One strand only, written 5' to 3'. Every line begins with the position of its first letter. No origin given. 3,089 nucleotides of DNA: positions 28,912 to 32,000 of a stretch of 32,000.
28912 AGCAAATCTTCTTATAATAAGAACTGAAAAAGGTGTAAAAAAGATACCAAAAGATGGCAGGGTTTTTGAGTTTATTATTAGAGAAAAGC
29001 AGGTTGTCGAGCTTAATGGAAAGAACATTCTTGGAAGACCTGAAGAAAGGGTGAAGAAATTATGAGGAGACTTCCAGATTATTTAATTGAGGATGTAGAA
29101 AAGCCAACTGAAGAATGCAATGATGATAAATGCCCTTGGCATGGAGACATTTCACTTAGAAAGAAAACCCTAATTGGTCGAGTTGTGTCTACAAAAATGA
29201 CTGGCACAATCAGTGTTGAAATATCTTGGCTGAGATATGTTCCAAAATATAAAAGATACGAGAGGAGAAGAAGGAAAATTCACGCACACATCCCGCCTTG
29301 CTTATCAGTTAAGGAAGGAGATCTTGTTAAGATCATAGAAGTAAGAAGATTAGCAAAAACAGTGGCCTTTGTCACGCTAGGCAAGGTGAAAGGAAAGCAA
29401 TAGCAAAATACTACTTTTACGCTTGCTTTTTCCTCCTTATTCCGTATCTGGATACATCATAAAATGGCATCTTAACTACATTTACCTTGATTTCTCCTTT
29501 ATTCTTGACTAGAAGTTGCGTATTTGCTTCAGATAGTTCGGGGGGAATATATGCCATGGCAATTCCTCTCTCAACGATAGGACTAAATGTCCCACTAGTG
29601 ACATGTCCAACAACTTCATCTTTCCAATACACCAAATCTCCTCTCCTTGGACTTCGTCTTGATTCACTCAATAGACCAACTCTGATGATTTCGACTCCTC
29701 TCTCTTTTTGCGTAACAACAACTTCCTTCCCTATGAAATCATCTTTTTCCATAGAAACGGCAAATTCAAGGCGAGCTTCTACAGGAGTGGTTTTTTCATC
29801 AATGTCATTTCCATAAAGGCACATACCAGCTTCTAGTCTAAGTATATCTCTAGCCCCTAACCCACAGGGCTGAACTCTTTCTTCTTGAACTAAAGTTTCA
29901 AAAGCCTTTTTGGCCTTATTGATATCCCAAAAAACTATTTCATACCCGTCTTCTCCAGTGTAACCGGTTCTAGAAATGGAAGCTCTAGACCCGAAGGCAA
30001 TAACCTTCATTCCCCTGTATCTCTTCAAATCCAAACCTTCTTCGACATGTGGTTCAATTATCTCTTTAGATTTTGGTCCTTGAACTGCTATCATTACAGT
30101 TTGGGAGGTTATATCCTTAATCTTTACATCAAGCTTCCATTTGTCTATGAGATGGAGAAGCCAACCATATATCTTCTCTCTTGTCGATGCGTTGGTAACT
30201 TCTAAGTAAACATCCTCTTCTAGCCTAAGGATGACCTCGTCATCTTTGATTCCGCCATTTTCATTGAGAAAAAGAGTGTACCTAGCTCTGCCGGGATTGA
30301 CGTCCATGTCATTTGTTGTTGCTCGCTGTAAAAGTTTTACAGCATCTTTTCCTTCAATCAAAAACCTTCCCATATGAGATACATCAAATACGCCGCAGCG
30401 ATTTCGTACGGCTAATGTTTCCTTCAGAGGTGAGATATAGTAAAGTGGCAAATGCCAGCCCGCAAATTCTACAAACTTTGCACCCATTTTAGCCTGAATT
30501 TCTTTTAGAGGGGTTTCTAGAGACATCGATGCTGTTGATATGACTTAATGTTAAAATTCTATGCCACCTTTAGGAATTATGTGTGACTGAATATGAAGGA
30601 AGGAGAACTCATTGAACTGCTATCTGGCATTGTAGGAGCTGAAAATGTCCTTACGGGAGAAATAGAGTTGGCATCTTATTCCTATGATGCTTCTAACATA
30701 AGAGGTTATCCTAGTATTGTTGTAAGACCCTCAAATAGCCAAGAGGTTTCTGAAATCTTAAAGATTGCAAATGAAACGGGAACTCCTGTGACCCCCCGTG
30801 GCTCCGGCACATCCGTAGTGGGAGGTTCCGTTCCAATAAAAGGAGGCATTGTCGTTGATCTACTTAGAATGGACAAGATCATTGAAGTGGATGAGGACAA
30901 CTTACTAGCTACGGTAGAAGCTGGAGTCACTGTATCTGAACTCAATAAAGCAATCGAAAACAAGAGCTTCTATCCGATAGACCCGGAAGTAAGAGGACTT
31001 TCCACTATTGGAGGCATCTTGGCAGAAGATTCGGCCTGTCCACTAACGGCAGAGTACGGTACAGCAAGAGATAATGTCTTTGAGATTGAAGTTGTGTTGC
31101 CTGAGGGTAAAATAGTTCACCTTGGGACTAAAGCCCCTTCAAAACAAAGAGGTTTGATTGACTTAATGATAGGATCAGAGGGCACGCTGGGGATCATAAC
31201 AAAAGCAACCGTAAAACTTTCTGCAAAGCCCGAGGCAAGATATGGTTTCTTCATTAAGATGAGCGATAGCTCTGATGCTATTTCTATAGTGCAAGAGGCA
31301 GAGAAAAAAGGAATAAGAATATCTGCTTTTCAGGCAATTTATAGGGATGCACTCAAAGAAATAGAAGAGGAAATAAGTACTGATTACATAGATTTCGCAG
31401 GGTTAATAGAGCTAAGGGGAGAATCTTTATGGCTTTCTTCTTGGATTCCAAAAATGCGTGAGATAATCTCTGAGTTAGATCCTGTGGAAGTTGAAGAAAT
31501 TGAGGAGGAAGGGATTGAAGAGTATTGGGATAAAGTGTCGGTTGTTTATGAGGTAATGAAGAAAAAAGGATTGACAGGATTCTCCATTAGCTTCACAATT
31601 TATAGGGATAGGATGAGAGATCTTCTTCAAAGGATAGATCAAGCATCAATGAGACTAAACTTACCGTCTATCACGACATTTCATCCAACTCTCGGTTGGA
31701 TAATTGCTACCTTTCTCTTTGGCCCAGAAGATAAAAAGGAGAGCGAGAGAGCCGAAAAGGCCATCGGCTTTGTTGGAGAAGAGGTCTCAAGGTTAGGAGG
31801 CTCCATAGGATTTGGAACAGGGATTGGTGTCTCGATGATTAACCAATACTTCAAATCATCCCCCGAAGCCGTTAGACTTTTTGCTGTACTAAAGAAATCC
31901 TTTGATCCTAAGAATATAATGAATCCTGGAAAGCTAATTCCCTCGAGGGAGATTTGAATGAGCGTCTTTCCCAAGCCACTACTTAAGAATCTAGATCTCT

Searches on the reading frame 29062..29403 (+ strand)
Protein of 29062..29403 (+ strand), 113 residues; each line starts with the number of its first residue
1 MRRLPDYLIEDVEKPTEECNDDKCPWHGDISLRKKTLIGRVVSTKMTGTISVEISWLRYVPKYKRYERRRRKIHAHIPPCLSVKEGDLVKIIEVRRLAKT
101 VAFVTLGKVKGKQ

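Call 47: search_protein_families(library=pfam, proteins=[window:29062-29403:+], max_evalue=0.001)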
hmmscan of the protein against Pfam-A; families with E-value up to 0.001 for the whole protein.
window:29062-29403:+ (113 aa): 1 family
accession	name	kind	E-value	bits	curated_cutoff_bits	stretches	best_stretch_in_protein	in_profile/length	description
PF00366.26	Ribosomal_S17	-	1.1e-23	83.6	25.9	1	39-104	1-65/68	Ribosomal protein S17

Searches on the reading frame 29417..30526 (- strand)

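Call 47: search_protein_families(library=pfam, proteins=[window:29417-30526:-], max_evalue=0.001)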
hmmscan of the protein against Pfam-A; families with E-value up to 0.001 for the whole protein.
window:29417-30526:- (369 aa): 2 families
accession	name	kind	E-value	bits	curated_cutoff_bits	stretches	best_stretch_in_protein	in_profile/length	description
PF01571.26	GCV_T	-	2.2e-85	286.4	25.6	1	8-256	2-255/255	Aminomethyltransferase folate-binding domain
PF08669.17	GCV_T_C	-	3.5e-19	68.9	25.9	1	283-357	4-80/80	Glycine cleavage T-protein C-terminal barrel domain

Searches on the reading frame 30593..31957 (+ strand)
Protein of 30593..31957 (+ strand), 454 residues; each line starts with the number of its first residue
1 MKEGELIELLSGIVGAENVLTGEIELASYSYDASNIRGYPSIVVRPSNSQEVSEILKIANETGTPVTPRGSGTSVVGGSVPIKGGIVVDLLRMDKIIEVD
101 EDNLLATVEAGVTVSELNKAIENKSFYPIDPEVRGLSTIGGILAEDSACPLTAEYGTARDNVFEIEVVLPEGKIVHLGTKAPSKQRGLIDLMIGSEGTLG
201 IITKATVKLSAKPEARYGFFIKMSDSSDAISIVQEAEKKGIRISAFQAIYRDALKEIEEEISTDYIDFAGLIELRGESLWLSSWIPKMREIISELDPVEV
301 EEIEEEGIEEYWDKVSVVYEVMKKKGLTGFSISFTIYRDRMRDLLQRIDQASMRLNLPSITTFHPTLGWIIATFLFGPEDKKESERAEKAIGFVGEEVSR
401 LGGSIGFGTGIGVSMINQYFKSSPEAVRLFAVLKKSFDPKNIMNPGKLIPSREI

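Call 47: search_protein_families(library=pfam, proteins=[window:30593-31957:+], max_evalue=0.001)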
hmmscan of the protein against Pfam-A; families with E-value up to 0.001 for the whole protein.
window:30593-31957:+ (454 aa): 2 families
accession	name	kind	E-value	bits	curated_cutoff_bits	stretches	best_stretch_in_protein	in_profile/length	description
PF01565.28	FAD_binding_4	-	2.4e-40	137.9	26.4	1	40-178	1-139/139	FAD binding domain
PF02913.24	FAD-oxidase_C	-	9.3e-19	68.5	21.2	1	213-448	2-248/248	FAD linked oxidases, C-terminal domain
